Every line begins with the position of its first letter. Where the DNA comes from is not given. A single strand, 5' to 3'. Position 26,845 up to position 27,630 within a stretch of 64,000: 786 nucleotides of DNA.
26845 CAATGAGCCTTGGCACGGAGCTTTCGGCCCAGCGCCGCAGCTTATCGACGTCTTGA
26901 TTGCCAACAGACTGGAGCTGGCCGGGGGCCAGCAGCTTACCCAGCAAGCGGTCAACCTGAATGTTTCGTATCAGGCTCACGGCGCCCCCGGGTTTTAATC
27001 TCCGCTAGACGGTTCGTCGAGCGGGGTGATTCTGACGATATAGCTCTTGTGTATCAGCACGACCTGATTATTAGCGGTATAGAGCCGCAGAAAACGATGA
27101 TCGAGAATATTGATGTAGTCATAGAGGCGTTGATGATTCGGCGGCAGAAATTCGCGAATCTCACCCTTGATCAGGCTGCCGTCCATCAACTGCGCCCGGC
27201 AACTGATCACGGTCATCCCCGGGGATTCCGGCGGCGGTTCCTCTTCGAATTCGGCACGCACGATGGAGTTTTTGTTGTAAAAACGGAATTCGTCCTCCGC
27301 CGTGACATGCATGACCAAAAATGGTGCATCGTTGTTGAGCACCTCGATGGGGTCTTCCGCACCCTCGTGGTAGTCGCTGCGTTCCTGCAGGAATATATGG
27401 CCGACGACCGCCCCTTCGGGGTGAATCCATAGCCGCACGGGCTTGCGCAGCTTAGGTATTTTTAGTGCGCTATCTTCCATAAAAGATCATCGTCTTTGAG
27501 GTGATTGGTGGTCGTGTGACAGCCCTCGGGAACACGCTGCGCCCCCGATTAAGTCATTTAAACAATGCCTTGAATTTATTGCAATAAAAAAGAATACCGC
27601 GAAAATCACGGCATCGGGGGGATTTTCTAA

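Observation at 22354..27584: Operon of a duplicated small protein, a HEAT-repeat Ser/Thr kinase and two PilT-family ATPases, with no pilus genes nearby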

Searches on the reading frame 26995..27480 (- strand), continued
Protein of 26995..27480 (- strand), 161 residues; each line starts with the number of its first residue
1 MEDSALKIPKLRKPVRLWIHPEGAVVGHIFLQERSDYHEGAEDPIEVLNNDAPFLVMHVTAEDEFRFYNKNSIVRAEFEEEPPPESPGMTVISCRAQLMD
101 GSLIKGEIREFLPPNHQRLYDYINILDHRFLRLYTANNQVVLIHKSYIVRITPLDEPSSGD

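Call 88: find_encoding_contigs(protein=P0312, flank=8000, max_places=3)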
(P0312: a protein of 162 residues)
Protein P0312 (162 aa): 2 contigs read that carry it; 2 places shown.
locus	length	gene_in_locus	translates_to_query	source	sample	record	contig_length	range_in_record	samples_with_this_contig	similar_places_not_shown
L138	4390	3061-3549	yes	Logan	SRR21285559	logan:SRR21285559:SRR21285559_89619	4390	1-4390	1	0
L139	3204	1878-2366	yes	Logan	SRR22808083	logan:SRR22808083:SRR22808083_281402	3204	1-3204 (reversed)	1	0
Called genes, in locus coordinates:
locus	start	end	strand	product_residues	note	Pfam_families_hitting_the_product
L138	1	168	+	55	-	?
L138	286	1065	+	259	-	-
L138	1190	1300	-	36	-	-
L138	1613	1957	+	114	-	-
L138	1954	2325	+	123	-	-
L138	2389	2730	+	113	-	-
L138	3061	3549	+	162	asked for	-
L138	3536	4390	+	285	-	?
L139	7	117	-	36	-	-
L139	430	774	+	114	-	-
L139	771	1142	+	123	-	-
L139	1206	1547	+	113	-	-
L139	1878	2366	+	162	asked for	-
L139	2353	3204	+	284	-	?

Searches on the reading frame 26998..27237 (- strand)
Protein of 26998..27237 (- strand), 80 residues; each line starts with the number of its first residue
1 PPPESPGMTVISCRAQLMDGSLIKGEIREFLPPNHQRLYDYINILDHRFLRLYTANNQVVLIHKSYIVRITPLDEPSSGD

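Call 54: predict_structure(alignment_id=A2)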
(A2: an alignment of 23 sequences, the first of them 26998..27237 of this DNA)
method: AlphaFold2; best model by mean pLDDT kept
length: 80 residues; sequences in the alignment: 23
mean_pLDDT: 78.7   pTM: 0.61
mean pLDDT of the five models: 78.7, 76.6, 75.1, 72.1, 56.8
residues with pLDDT >= 90: 25; 70-90: 39; 50-70: 7; < 50: 9
segments of 3 or more residues with pLDDT < 50: 1-5, 77-80
pLDDT, mean of each block of 10 residues (from residue 1): 58 92 89 73 79 90 89 60
secondary structure, 60 per line:
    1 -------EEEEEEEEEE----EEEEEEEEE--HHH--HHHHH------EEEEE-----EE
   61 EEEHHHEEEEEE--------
elements in order: E8-17 E22-30 H38-42 E49-53 E59-63 E67-72
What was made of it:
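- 26995..27480 (-): 161-aa soluble protein made of two tandem DUF6812-type domains, probably Sm/Hfq-like beta-barrels. It is the first gene of the operon and a likely adaptor for PilT-family ATPases. The C-terminal half gave an AF2 model with pLDDT 78.7 (call 54).
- On Sm/Hfq-like fold: The C-terminal half model has pLDDT 78.7 (call 54).
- Tried and rejected: The C-terminal half alone was usable (call 54).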

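Call 57: fold_search(model_id=the predicted structure, library=pdb)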
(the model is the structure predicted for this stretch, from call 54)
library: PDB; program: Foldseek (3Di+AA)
matches with E <= 10: 577; with E <= 0.001: 0
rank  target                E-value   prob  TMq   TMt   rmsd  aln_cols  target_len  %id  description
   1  3hfo_A                4.9e-02  1.00  0.52  0.63   3.6        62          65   18  Crystal Structure of an Hfq protein from Synechocystis sp. (released 2009-07-14)
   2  4nl3_B                4.9e-02  1.00  0.53  0.59   2.9        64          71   16  Crystal Structure of Listeria monocytogenes Hfq in complex with U6 RNA (released 2014-09-10)
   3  4y91_C                5.2e-02  1.00  0.54  0.65   2.0        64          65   28  Crystal Structure of a Thermotoga maritima Hfq homolog (released 2016-03-16)
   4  4nl2_C                5.2e-02  1.00  0.53  0.56   3.0        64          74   16  Crystal Structure of Listeria monocytogenes Hfq (released 2014-09-10)
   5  6gwk_F                6.2e-02  1.00  0.52  0.60   3.0        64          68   17  The crystal structure of Hfq from Caulobacter crescentus (released 2019-05-22)
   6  4nl2_F                6.2e-02  1.00  0.51  0.54   4.4        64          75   16  Crystal Structure of Listeria monocytogenes Hfq (released 2014-09-10)
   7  4noy_D                6.6e-02  1.00  0.54  0.61   2.0        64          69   17  Crystal structure of Listeria monocytogenes Hfq F43W (released 2014-09-10)
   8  4noy_B                7.0e-02  1.00  0.53  0.59   2.9        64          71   16  Crystal structure of Listeria monocytogenes Hfq F43W (released 2014-09-10)
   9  4nl3_A                7.0e-02  1.00  0.53  0.58   2.9        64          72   16  Crystal Structure of Listeria monocytogenes Hfq in complex with U6 RNA (released 2014-09-10)
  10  5sze_A                7.9e-02  1.00  0.54  0.61   1.9        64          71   22  Crystal structure of Aquifex aeolicus Hfq-RNA complex at 1.5A (released 2017-04-12)
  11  3hfo_B                7.9e-02  1.00  0.53  0.63   3.7        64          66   17  Crystal Structure of an Hfq protein from Synechocystis sp. (released 2009-07-14)
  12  5xfp_E                7.9e-02  0.94  0.40  0.14   5.1        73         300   14  Binary complex of PHF1 and a double stranded DNA (released 2017-09-13)
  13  4noy_F                8.9e-02  1.00  0.54  0.58   1.9        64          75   17  Crystal structure of Listeria monocytogenes Hfq F43W (released 2014-09-10)
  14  4nl2_A                9.4e-02  1.00  0.53  0.58   2.9        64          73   16  Crystal Structure of Listeria monocytogenes Hfq (released 2014-09-10)
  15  6gwk_A                9.4e-02  1.00  0.52  0.65   3.1        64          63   17  The crystal structure of Hfq from Caulobacter crescentus (released 2019-05-22)
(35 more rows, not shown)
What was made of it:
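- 26995..27480 (-): Its top ~40 Foldseek PDB hits are nearly all Hfq (probability ~1.0, TM 0.5-0.65, E 0.05-0.3) (call 57).
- Closest known: Hfq-PilB1 interaction in Synechocystis, and PilZ/FimX-PilB in Xanthomonas. Same: The C-terminal half of the small protein here is predicted to be Hfq-like (call 57).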
